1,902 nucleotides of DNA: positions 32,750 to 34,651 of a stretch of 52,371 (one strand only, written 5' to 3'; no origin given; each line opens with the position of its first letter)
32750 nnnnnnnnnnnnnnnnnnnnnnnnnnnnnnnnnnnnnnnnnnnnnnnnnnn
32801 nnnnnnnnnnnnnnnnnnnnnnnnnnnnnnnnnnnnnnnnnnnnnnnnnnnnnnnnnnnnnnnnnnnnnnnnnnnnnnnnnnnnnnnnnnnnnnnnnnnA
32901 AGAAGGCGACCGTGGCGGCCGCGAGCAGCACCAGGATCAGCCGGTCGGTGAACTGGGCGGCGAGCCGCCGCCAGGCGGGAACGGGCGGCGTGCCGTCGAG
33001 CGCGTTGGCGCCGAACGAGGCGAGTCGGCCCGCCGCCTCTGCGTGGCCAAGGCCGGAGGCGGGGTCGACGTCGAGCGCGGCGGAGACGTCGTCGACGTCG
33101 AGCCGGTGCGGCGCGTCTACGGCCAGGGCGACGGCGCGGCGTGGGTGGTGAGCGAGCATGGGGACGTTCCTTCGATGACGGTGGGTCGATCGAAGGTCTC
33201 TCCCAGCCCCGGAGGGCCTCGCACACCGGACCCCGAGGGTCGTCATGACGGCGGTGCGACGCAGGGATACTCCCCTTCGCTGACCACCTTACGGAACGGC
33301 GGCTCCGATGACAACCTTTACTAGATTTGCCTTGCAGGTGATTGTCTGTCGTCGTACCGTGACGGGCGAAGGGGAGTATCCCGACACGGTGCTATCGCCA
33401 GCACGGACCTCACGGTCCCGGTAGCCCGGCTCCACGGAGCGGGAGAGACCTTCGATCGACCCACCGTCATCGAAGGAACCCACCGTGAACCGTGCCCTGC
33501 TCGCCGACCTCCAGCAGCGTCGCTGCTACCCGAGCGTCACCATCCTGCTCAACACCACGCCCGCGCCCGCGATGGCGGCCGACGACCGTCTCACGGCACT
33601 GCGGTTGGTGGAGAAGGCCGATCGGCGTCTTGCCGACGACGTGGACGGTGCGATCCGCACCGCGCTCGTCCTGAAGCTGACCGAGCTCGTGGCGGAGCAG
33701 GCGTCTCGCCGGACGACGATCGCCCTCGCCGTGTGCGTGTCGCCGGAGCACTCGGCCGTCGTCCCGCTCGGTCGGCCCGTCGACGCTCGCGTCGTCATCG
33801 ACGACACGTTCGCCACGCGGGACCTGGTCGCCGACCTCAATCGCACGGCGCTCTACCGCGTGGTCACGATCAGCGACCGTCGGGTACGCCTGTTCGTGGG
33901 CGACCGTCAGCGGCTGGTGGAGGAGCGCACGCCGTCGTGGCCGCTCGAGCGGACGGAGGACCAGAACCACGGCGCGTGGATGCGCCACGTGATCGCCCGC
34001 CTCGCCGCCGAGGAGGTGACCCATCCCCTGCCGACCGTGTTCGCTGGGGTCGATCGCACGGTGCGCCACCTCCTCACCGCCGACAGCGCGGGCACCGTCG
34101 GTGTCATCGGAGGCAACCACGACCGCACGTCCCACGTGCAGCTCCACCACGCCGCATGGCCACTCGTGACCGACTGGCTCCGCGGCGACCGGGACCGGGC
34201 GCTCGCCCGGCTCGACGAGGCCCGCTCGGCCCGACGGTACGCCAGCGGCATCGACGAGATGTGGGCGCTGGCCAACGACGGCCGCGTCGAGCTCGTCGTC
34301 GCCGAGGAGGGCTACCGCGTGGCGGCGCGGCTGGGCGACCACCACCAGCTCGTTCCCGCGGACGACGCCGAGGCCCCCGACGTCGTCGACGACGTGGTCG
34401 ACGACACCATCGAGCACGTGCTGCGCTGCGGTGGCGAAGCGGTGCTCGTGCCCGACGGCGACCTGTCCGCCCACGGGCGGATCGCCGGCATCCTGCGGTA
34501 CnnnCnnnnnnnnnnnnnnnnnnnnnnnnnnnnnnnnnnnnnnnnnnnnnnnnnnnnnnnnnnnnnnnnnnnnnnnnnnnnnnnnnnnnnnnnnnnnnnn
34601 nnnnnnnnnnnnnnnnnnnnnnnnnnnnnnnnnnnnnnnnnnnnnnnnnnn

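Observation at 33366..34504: A stand-alone eRF1-like (baeRF-like) protein is the sole cargo of the second metal-riboswitch copy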

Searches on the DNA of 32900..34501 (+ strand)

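Call 4: search_rna_families(source=window, start=32900, end=33700, threshold=evalue, max_evalue=10, show_alignments=4)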
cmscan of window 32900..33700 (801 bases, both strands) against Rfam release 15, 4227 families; matches with E-value up to 10: 2.
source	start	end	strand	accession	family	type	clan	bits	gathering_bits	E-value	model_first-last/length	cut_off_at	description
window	33507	33561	-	RF03157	L31-Gammaproteobacteria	Cis-reg; leader;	CL00118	14.7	33.2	2.3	1-53/53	no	L31-Gammaproteobacteria ribosomal protein leader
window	33201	33233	-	RF03108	Methylosinus-1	Gene; sRNA;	-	12.7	145.1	2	1-214/214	no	Methylosinus-1 RNA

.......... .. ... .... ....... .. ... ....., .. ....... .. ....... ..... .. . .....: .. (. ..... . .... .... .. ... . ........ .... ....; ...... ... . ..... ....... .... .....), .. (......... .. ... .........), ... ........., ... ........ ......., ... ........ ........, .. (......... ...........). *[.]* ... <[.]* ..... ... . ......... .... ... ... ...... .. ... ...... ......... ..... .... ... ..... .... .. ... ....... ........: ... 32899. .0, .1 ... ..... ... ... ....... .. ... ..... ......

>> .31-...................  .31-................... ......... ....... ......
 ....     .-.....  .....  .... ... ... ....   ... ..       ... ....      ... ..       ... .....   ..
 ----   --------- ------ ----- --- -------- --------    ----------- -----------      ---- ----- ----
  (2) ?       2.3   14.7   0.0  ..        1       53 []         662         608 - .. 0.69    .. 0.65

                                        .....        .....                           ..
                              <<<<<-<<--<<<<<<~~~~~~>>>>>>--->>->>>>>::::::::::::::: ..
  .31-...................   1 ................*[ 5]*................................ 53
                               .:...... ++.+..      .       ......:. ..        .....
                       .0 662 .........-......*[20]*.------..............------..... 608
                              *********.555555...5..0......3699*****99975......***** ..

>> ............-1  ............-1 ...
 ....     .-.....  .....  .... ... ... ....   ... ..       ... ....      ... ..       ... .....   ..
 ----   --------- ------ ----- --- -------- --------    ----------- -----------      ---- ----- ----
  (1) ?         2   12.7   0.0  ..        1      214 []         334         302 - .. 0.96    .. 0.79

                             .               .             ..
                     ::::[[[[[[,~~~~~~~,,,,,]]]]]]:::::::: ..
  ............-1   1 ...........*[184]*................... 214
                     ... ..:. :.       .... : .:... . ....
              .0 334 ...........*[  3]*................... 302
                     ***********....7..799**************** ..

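Call 16: search_rna_families(sources=[L001, L007, L008, L014, L028, L034, L037, L047, L048, L053, L074], threshold=gathering, show_alignments=3)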
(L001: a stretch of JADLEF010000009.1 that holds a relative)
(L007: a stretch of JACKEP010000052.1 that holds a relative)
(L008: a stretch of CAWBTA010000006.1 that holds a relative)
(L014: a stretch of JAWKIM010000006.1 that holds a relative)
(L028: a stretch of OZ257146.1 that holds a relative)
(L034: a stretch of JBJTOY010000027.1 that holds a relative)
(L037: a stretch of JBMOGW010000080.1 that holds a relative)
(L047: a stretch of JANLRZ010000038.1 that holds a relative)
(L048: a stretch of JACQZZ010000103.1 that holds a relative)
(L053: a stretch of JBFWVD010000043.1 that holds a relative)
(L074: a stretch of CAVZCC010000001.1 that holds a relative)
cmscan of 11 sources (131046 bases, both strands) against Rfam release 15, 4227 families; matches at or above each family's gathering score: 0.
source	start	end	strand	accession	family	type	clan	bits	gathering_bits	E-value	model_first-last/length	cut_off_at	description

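Call 26: search_rna_families(source=window, start=33360, end=33465, threshold=evalue, max_evalue=10, show_alignments=3)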
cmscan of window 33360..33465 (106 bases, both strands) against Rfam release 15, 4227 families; matches with E-value up to 10: 1.
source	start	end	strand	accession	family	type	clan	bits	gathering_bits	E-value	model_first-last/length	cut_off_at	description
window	33422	33450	-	RF01092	GP_knot2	Cis-reg;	-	10.9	80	8.8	12-42/61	no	Gag/pol translational readthrough site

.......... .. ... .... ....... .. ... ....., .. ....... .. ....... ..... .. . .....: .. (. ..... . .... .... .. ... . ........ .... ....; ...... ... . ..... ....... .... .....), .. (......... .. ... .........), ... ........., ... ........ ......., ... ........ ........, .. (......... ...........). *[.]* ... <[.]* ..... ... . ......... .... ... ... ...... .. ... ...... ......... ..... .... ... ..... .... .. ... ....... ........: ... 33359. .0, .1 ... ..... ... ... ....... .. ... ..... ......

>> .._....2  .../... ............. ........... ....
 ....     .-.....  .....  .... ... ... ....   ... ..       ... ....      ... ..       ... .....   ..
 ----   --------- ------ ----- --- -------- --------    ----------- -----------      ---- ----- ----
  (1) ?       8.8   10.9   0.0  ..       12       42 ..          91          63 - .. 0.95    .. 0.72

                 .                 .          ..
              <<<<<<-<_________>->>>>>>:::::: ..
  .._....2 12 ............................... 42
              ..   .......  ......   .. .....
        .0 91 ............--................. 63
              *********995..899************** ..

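Call 27: search_rna_families(source=L021, start=5250, end=5420, threshold=evalue, max_evalue=10, show_alignments=3)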
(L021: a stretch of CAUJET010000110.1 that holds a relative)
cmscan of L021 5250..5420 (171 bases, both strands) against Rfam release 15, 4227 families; matches with E-value up to 10: 3.
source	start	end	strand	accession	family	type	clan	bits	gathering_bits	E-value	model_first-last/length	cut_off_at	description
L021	5328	5387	+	RF02228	sX9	Gene; sRNA;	-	15.1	44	0.99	1-76/76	no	Xanthomonas sRNA sX9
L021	5292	5370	+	RF01852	tRNA-Sec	Gene; tRNA;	CL00001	13.4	47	3.6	1-91/91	no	Selenocysteine transfer RNA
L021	5308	5327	+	RF01114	TMV_UPD-PK1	Cis-reg;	-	12.9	33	7.2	1-22/22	no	Pseudoknot of upstream pseudoknot domain (UPD) of the 3'UTR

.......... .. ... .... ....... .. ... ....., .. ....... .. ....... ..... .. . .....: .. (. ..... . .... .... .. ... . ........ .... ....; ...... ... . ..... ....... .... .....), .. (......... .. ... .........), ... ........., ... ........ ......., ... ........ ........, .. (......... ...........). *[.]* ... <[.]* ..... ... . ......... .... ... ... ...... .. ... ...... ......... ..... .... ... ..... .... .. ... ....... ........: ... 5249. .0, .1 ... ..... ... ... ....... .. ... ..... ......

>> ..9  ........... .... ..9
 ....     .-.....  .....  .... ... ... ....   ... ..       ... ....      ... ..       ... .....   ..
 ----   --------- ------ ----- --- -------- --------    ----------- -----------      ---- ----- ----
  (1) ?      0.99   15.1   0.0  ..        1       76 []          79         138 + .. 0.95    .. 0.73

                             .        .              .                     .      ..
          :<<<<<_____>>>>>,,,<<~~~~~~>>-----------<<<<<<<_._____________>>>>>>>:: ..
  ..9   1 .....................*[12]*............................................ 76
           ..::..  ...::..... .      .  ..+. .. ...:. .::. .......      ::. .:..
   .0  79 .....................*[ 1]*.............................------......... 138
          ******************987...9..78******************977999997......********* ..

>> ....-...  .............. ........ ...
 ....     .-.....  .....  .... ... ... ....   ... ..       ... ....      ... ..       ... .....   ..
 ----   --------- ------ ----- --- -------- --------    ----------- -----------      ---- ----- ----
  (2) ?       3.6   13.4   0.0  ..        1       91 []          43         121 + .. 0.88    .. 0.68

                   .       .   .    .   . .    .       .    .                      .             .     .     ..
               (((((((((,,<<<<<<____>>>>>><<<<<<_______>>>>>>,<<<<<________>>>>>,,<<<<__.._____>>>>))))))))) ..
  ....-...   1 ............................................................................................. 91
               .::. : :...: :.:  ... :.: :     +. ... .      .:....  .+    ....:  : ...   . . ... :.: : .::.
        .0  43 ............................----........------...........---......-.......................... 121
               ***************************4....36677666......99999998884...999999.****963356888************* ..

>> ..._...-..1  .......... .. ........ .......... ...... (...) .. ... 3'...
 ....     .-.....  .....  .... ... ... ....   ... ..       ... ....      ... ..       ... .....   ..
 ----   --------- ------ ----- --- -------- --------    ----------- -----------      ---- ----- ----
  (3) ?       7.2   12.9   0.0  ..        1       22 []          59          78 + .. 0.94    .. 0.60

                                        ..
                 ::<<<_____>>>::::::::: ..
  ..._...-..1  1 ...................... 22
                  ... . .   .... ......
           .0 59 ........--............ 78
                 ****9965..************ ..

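Call 36: build_rna_model(alignment_id=A2, structure=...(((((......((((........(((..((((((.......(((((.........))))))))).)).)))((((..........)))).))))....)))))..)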
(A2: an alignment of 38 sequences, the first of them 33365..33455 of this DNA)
Model R1 built from alignment A2 (38 sequences, 108 columns); structure: as given.
model positions 96; base pairs 27; branch points 1; effective number of sequences 1.8; information 0.595 bits per position. Calibrated on 0.2 Mb of random sequence (short: E-values are rough).
structure used (alignment columns):
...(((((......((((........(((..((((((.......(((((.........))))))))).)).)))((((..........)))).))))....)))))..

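Call 37: search_with_rna_model(model_id=R1, sources=[window, L081, L001, L002, L003, L004, L005, L006, L007, L008, L009, L010, L011, L012, L013, L014, L015, L016, L017, L018, L019, L020, L021, L022, L023, L024, L025, L026, L027, L028, L029, L030, L031, L032, L033, L034, L035, L036, L037, L038, L039, L040, L041, L042, L043, L044, L045, L046, L047, L048, L049, L050, L051, L052, L053, L054, L055, L056, L057, L058, L059, L060, L061, L062, L063, L064, L065, L066, L067, L068, L069, L070, L071, L072, L073, L074, L075, L076, L077, L078, L079, L080], max_evalue=1)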
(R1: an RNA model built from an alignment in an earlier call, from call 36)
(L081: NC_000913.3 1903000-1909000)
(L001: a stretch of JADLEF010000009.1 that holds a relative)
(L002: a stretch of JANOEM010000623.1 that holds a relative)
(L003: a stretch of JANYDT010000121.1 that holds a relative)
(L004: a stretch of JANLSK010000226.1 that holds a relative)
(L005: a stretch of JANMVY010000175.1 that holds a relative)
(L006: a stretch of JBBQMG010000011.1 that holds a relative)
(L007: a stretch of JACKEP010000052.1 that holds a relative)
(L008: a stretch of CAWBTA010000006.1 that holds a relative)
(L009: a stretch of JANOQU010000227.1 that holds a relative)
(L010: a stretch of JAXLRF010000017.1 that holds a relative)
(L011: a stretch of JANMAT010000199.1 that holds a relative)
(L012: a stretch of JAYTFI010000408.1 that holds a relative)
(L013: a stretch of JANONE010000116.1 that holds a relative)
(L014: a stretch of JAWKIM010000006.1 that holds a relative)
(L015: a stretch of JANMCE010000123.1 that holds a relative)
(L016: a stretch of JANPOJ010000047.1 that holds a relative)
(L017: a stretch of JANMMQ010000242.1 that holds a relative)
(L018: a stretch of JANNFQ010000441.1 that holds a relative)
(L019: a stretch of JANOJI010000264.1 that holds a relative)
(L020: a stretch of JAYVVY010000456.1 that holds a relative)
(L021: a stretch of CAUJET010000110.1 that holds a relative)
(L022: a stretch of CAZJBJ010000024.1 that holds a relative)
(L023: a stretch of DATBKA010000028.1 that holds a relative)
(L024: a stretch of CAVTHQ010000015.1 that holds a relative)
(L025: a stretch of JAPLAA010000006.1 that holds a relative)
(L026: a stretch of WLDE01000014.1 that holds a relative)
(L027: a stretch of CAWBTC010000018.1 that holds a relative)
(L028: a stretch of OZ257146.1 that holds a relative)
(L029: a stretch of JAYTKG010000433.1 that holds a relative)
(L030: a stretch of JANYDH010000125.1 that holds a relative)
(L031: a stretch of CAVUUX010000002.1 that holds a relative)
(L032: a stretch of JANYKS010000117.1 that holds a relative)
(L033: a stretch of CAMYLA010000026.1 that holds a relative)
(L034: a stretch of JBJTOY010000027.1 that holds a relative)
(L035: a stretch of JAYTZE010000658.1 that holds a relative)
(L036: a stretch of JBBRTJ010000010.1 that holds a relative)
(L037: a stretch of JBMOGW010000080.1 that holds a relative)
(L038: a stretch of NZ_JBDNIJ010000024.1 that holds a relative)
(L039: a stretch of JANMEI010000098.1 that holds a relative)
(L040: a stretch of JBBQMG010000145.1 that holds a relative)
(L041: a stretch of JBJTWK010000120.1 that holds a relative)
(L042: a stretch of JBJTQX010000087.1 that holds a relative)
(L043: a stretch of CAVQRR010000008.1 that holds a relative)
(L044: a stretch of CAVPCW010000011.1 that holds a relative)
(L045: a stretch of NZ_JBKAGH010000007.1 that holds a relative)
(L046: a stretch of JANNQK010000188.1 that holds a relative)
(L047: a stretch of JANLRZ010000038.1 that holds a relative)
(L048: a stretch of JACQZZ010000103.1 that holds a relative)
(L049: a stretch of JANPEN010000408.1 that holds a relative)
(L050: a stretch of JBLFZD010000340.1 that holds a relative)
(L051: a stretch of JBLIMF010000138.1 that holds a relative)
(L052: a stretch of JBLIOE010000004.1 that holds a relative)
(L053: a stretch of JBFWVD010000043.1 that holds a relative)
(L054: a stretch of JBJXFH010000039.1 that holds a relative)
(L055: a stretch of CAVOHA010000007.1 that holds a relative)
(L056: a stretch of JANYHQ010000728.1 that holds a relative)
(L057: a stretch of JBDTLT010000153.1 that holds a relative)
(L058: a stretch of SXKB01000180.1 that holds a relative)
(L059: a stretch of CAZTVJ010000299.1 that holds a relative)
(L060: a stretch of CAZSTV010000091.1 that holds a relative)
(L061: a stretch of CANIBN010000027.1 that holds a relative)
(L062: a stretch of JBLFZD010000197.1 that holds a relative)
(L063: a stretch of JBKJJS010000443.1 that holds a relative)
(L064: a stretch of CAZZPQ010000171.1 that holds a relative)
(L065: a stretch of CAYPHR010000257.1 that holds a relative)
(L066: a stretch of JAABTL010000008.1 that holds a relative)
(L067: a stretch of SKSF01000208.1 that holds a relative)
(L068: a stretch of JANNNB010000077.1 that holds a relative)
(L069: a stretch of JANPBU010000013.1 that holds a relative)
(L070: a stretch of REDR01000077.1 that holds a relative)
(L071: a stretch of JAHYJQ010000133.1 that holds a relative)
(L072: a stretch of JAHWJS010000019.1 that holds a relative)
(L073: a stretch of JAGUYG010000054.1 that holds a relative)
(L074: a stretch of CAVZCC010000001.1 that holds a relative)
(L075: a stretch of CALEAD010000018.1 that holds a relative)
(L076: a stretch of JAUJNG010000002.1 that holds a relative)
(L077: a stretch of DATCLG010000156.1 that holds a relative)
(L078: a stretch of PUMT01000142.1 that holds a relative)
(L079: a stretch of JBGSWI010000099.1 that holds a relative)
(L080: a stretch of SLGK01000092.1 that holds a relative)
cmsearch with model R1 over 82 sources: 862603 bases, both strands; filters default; matches with E-value up to 1: 56.
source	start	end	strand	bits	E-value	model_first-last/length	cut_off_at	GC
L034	5870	5965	+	97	9e-23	1-96/96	no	0.7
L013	5378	5470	+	96.4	1.3e-22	1-96/96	no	0.68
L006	5369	5462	+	95.8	2e-22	1-96/96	no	0.64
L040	5369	5462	+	95.5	2.4e-22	1-96/96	no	0.65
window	33365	33455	+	94.9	3.3e-22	1-96/96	no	0.68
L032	5416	5511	+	91.9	2.2e-21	1-96/96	no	0.6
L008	5881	5969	+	91.8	2.3e-21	1-96/96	no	0.63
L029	4630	4718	+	91.8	2.3e-21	1-96/96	no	0.63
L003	4684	4778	+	90.7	4.5e-21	1-96/96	no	0.59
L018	3578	3671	+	90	6.9e-21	1-96/96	no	0.68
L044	5883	5975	+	89.9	7.7e-21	1-96/96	no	0.71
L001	5882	5973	+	89.6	9.2e-21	1-96/96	no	0.68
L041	5871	5966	+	89.1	1.2e-20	1-96/96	no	0.67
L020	1345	1436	+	88.9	1.4e-20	1-96/96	no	0.67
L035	518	611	+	88.5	1.8e-20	1-96/96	no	0.69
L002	5372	5467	+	88.3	2e-20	1-96/96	no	0.65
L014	5861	5952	+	88.3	2e-20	1-96/96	no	0.72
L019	5372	5464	+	88.2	2.1e-20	1-96/96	no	0.68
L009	5750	5842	+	87.5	3.4e-20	1-96/96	no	0.69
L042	4926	5022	+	86.6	6e-20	1-96/96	no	0.67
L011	6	99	+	86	8.7e-20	1-96/96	no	0.69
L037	5874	5968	+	85.5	1.1e-19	1-96/96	no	0.63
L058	1135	1233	+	83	5.4e-19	1-96/96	no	0.67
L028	5882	5975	+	82.7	6.7e-19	1-96/96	no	0.69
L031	5704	5794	+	81.9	1.1e-18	1-96/96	no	0.65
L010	5347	5441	+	80.5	2.6e-18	1-96/96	no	0.69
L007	5069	5160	+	79.3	5.6e-18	1-96/96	no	0.67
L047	5856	5959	+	78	1.2e-17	1-96/96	no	0.65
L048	5874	5975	+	76.2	3.7e-17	1-96/96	no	0.65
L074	5891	5981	+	76.1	4e-17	1-96/96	no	0.76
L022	2564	2666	+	75.7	5e-17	1-96/96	no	0.65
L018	3414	3508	-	71.5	7e-16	1-96/96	no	0.64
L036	2134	2237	+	69.3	2.7e-15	1-96/96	no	0.63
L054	3329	3431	+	69.1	3.1e-15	1-96/96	no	0.69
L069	5832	5967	+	68.2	5.4e-15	1-96/96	no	0.55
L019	5208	5302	-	67.7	7.1e-15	1-96/96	no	0.64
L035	354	448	-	66.9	1.2e-14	1-96/96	no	0.65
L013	5212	5307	-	62.9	1.4e-13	1-96/96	no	0.65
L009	5586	5680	-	62.2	2.2e-13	1-96/96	no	0.65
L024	1773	1875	+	61.9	2.6e-13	1-96/96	no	0.66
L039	975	1105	+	58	3e-12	1-96/96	no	0.66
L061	5401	5516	+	53.1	6.2e-11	1-96/96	no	0.69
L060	1666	1756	+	45.9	5.4e-09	1-96/96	no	0.63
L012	3881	3991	+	45.8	6e-09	1-96/96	no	0.62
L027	5254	5403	+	40.7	1.4e-07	1-96/96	no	0.64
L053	5827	5957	+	35.5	3.5e-06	1-96/96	no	0.68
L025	5224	5375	+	34.7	5.9e-06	1-96/96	no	0.69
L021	5257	5408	+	33.5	1.2e-05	1-96/96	no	0.68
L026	5144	5286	+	31.2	5.1e-05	1-96/96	no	0.71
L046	208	296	+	27.6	0.00047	1-96/96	no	0.65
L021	6968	7025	-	18.6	0.12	1-96/96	no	0.72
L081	2464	2573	+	17.1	0.31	1-96/96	no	0.47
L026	2044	2115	-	16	0.64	1-96/96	no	0.69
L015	2488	2594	+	15.7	0.76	1-96/96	no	0.71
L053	196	277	-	15.6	0.79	1-96/96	no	0.7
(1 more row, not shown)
